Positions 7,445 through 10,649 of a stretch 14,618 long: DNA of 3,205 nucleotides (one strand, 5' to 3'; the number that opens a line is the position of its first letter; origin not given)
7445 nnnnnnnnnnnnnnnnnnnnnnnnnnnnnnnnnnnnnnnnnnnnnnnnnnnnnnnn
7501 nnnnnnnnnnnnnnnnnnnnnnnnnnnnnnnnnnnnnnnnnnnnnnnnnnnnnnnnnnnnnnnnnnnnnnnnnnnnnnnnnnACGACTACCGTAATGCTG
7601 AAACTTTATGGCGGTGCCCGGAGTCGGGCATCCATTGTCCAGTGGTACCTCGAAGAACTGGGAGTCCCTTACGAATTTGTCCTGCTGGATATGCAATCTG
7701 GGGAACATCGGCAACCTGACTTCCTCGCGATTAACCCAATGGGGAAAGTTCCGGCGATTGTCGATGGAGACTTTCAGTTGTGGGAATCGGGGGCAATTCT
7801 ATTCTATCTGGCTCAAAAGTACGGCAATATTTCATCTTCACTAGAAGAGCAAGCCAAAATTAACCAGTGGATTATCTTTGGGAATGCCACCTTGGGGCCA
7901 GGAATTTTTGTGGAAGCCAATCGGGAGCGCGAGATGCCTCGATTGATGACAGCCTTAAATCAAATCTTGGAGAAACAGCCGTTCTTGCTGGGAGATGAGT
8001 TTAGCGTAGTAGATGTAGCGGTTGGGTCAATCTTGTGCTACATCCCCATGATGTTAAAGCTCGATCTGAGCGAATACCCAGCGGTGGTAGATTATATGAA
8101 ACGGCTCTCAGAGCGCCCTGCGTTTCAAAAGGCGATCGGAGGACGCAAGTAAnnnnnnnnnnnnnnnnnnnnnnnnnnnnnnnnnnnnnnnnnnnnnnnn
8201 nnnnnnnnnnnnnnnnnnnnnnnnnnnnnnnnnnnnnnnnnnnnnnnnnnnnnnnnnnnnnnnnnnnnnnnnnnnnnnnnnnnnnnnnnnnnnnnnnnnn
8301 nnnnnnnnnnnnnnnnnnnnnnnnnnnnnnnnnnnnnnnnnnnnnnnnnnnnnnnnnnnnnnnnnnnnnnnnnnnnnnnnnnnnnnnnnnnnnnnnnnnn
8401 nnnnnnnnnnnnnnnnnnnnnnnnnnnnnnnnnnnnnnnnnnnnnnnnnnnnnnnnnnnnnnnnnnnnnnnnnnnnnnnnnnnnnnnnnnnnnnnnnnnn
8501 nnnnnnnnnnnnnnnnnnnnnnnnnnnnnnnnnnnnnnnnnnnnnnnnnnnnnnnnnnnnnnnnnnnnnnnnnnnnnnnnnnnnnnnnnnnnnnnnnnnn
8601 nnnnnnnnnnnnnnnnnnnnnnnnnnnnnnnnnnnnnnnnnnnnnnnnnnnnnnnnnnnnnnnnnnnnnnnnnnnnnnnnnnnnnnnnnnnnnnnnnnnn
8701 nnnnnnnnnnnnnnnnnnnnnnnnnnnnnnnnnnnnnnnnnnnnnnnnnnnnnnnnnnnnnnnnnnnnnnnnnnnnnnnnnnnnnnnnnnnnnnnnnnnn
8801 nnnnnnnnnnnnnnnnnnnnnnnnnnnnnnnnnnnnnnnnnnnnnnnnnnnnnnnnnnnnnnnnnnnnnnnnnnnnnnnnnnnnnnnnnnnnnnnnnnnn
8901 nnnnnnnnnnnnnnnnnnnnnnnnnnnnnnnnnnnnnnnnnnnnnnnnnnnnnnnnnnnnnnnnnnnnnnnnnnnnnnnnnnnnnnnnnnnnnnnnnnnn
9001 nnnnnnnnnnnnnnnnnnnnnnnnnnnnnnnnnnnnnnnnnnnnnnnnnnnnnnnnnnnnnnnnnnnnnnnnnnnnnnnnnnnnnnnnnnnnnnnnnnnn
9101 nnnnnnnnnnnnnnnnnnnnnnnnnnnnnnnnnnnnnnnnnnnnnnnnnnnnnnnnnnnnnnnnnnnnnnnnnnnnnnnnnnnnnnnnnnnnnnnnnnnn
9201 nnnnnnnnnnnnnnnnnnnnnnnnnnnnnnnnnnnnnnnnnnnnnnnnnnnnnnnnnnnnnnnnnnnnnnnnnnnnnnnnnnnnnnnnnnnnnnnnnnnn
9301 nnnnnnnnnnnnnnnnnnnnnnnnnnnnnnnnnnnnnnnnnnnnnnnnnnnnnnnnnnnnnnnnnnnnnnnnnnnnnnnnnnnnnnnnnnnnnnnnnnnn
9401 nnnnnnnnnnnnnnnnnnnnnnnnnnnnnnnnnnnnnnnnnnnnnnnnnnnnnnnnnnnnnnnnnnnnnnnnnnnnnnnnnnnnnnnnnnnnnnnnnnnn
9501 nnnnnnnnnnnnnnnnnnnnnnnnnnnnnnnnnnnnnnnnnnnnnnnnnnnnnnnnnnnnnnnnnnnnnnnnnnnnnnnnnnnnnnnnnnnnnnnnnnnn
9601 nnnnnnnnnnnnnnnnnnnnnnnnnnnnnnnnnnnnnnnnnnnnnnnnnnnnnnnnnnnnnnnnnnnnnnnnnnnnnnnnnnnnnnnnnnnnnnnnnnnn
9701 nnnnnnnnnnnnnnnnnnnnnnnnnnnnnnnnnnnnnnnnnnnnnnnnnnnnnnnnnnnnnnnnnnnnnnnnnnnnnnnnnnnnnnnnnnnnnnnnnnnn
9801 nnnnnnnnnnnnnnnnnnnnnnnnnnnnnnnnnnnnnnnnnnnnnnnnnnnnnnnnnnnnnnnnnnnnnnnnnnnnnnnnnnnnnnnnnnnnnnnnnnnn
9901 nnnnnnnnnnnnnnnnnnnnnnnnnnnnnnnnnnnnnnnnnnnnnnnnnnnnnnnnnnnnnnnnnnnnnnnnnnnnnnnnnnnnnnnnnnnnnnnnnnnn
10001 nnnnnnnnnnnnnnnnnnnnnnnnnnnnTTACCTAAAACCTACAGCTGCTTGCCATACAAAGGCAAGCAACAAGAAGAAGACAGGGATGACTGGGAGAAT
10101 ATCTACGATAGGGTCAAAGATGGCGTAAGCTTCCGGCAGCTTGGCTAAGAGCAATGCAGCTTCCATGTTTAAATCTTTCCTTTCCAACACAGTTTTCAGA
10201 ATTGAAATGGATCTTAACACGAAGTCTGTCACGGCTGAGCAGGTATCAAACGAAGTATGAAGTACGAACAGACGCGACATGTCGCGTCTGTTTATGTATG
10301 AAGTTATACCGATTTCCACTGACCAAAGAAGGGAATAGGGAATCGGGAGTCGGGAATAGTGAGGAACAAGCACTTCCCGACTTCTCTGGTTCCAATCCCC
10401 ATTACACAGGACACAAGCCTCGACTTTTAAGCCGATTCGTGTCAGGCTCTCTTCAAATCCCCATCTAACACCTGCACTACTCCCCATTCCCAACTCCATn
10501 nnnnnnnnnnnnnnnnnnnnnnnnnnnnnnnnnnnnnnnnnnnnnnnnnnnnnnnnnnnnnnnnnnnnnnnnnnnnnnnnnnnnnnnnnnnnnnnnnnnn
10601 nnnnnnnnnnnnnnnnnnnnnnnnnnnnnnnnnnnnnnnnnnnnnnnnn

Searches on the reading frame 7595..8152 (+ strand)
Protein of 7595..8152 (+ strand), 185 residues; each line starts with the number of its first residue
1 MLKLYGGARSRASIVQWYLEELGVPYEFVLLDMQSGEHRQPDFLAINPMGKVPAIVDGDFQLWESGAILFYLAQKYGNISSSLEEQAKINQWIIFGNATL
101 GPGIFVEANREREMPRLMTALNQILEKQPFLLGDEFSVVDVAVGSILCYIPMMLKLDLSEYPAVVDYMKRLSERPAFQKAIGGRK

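Call 4: search_protein_families(library=pfam, proteins=[window:7595-8152:+])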
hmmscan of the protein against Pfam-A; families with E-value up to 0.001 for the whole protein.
window:7595-8152:+ (185 aa): 7 families
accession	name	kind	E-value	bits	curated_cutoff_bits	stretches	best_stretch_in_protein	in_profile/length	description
PF02798.26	GST_N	-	3.8e-22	78.8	20.9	1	2-74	3-76/76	Glutathione S-transferase, N-terminal domain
PF13417.12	GST_N_3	-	1.1e-14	55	22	1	12-78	10-73/75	Glutathione S-transferase, N-terminal domain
PF13409.12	GST_N_2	-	1e-13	52.1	25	1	14-74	7-69/70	Glutathione S-transferase, N-terminal domain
PF14497.11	GST_C_3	-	7.9e-09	36.1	21.6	1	109-177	26-97/104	Glutathione S-transferase, C-terminal domain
PF00043.30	GST_C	-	1e-08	35.7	20.7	1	110-175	27-93/93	Glutathione S-transferase, C-terminal domain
PF13410.11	GST_C_2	-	1.8e-06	28.4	24.9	1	112-170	9-69/69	Glutathione S-transferase, C-terminal domain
PF17171.9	GST_C_6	-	0.00023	21.3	28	1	118-170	5-63/64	Glutathione S-transferase, C-terminal domain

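Call 5: search_protein_families(library=ncbifam, proteins=[window:7595-8152:+])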
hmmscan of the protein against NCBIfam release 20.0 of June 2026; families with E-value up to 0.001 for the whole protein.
window:7595-8152:+ (185 aa): 8 families
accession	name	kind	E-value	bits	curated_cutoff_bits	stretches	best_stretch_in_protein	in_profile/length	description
NF010579.0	PRK13972.1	equivalog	4e-23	82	332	2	1-103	1-111/215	GSH-dependent disulfide bond oxidoreductase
TIGR01262.1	maiA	equivalog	4.6e-16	59.1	171.05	2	15-78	14-79/211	maleylacetoacetate isomerase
NF008731.0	PRK11752.1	equivalog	8.6e-16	58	325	1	23-180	72-255/287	glutathione-dependent disulfide-bond oxidoreductase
NF007831.0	PRK10542.1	equivalog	6.7e-15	55.2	198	2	114-181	129-195/201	glutathione transferase GstA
NF007016.1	PRK09481.1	equivalog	1.5e-12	47.4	314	2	112-180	130-199/209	stringent starvation protein SspA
NF011693.0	PRK15113.1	equivalog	6.7e-11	42.2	150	1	19-78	26-85/214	glutathione transferase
NF049950.1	IsopEpoxGlthnTfaseIsoI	equivalog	2.1e-08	34.1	300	0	17-79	25-81/238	iIsoprene-epoxide--glutathione S-transferase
NF050814.1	FtsZBindFzlA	equivalog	1.1e-06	28.6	300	0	116-179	145-208/228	FtsZ-binding protein FzlA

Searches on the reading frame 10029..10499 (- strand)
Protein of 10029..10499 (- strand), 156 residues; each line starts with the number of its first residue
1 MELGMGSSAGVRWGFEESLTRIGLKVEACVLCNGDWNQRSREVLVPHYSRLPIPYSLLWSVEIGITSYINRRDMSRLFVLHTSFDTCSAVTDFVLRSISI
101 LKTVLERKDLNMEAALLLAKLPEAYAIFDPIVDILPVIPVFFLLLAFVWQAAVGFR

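Call 4: search_protein_families(library=pfam, proteins=[window:10029-10499:-])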
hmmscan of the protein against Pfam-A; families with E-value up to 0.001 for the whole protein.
window:10029-10499:- (156 aa): 1 family
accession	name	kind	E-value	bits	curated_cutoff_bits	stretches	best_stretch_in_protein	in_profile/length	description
PF02533.20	PsbK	-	6.8e-25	87.4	25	1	116-156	1-41/41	Photosystem II 4 kDa reaction centre component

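Call 5: search_protein_families(library=ncbifam, proteins=[window:10029-10499:-])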
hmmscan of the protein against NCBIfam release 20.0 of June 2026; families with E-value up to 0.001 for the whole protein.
window:10029-10499:- (156 aa): 1 family
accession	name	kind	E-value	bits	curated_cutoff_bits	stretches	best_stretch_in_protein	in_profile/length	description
NF002715.0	PRK02553.1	equivalog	7.2e-26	90.2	66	1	112-156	3-47/47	photosystem II reaction center protein K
